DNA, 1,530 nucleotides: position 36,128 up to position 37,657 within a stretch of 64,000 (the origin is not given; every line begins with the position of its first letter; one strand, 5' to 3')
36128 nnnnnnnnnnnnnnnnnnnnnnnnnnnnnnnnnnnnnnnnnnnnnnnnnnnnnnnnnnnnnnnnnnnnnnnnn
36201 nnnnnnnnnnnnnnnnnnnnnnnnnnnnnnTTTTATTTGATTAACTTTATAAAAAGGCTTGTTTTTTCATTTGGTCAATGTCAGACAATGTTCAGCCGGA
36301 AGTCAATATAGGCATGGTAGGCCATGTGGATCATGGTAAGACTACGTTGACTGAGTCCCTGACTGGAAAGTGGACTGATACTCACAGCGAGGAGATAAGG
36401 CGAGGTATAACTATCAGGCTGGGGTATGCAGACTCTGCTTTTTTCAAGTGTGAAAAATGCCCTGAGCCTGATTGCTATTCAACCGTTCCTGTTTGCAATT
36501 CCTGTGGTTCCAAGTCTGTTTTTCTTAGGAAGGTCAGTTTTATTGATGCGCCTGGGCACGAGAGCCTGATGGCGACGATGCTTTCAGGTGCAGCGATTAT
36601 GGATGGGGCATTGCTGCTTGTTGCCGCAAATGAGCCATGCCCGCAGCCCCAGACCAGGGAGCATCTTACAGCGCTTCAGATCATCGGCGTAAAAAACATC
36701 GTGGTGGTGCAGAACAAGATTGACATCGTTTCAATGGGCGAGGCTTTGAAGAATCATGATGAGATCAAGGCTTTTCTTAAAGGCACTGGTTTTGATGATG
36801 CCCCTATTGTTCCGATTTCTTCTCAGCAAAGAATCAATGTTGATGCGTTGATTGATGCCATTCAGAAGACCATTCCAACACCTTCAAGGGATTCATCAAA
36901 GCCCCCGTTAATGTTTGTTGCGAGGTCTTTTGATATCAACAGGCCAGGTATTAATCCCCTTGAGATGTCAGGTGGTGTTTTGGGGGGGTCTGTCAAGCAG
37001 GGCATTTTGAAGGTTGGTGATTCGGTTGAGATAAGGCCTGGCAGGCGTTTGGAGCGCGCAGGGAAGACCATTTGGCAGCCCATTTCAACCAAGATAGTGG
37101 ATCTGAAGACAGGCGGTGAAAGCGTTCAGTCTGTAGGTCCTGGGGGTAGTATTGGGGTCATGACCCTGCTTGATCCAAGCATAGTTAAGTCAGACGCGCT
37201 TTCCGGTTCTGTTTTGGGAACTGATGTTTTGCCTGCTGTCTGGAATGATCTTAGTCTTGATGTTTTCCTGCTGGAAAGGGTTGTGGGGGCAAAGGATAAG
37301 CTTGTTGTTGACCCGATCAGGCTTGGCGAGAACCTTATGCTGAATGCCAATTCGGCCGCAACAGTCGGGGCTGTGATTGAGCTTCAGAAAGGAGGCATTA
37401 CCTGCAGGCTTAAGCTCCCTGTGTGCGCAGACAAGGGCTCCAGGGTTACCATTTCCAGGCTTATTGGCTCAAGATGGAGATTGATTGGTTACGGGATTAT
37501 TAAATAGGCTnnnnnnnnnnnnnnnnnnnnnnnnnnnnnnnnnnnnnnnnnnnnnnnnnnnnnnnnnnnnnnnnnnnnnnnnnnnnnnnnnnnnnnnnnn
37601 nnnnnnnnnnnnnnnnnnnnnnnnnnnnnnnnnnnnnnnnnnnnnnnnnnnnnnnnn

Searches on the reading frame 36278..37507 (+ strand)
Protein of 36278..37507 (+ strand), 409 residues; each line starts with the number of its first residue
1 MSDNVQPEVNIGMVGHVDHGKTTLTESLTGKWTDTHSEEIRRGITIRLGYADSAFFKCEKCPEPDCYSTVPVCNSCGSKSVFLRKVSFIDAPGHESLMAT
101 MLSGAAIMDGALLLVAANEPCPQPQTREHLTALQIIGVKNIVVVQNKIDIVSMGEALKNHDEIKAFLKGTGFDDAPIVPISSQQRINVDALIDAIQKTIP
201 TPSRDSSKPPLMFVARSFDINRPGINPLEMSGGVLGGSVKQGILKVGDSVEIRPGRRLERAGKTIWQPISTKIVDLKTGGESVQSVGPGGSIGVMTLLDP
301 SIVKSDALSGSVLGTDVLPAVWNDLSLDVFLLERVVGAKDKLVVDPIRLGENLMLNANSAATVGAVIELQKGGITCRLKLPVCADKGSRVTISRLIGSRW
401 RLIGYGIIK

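Call 3: search_protein_families(library=pfam, proteins=[window:36278-37507:+], max_evalue=0.01)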
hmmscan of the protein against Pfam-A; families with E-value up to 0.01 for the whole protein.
window:36278-37507:+ (409 aa): 4 families
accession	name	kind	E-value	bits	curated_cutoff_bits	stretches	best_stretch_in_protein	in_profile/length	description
PF00009.33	GTP_EFTU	-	5.9e-34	117.7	26.5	1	9-200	4-187/188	Elongation factor Tu GTP binding domain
PF09173.17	eIF2_C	-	7.4e-27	93.8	22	1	324-408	2-86/86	Initiation factor eIF2 gamma, C terminal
PF03144.31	GTP_EFTU_D2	-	6.6e-06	26.9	30.3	1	232-300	1-62/73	Elongation factor Tu domain 2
PF03193.22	RsgA_GTPase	-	0.0071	16.6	30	0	105-198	20-107/174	RsgA GTPase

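Call 4: search_protein_families(library=ncbifam, proteins=[window:36278-37507:+], max_evalue=0.001)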
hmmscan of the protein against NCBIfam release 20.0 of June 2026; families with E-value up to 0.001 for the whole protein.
window:36278-37507:+ (409 aa): 34 families (the best 25 are shown)
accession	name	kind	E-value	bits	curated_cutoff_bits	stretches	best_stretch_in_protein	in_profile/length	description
NF003077.0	PRK04000.1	equivalog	7.9e-187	621.4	315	1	3-409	4-411/412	translation initiation factor IF-2 subunit gamma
TIGR03680.1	eif2g_arch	equivalog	2.9e-184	613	514.5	1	5-409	2-407/407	translation initiation factor IF-2 subunit gamma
TIGR00475.1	selB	equivalog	2e-40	139.1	242.25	2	84-254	50-213/581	selenocysteine-specific translation elongation factor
NF009373.0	PRK12736.1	subfamily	7.2e-36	123.8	452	1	5-257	9-250/394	elongation factor Tu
NF000766.0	PRK00049.1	subfamily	2e-35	122.4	449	1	5-254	9-249/396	elongation factor Tu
NF009372.0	PRK12735.1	subfamily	1.7e-34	119.4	479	1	5-253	9-248/396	elongation factor Tu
TIGR00485.1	EF-Tu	equivalog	7.5e-34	117.1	522.4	1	5-258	9-251/394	elongation factor Tu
NF008969.0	PRK12317.1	subfamily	4.8e-26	91.3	502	1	6-332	5-327/426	elongation factor 1-alpha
TIGR00483.1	EF-1_alpha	equivalog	5.6e-20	71.2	540.1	1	7-255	6-265/427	translation elongation factor EF-1 subunit alpha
TIGR00231.1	small_GTP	domain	4.7e-15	55.7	42.5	1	8-196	3-163/164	GTP-binding protein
NF012153.1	tet_protect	equivalog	6.6e-14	51.1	775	1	9-150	1-129/614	tetracycline resistance ribosomal protection protein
NF033148.1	tet_protect_M_W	exception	3e-13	49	1100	1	9-152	4-134/639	TetM/TetW/TetO/TetS family tetracycline resistance ribosomal protection protein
TIGR01394.1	TypA_BipA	equivalog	2.1e-12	46.1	757.3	1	10-297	3-275/594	translational GTPase TypA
TIGR02034.1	CysN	subfamily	2.8e-12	46.4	336.1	1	84-189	80-186/406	sulfate adenylyltransferase, large subunit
NF004035.0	PRK05506.1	subfamily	2.8e-12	45.7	715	1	84-188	104-209/632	bifunctional sulfate adenylyltransferase subunit 1/adenylylsulfate kinase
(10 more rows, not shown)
